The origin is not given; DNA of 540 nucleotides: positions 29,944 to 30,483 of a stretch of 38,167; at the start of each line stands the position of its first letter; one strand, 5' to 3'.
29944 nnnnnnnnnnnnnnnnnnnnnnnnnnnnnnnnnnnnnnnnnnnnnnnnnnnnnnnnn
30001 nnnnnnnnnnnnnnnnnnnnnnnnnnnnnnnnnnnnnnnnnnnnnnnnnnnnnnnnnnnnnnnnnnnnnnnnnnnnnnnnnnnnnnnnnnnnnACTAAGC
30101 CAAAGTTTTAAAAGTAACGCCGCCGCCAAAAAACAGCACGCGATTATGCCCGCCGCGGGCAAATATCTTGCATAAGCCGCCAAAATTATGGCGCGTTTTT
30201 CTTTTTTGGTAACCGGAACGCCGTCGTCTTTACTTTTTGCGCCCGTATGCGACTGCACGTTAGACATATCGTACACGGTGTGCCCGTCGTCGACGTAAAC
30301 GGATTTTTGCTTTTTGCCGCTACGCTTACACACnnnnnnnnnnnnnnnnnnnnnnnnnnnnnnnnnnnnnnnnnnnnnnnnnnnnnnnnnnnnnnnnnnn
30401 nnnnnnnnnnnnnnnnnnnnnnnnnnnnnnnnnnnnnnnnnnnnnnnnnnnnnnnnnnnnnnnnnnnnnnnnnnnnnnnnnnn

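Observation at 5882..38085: One co-directional 32-kb module joins an Opp-type importer, a giant cell-envelope subtilase and five lipoproteins: a candidate surface protein capture, proteolysis and peptide uptake system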

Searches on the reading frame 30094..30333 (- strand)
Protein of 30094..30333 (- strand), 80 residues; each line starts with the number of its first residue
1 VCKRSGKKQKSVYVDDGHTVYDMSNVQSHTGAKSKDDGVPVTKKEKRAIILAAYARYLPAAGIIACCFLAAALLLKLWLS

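Call 56: search_protein_families(library=ncbifam, proteins=[window:30094-30333:-], max_evalue=0.01)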
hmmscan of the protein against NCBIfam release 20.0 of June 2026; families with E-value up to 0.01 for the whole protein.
seq(80 aa): 0 families

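Call 86: search_protein_families(library=pfam, proteins=[window:30094-30333:-], max_evalue=0.1)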
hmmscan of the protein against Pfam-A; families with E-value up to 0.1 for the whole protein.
seq(80 aa): 0 families
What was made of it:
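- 30091..30333 (-): Conserved 80-aa membrane protein ('S80'). It has a basic N-terminus, the motif Y[VI]DDGHT[VI]Y.M, a K/R-rich helix and one C-terminal TM ending in LWL. Its start overlaps the OppF stop. No Pfam or NCBIfam hit (calls 56, 86).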
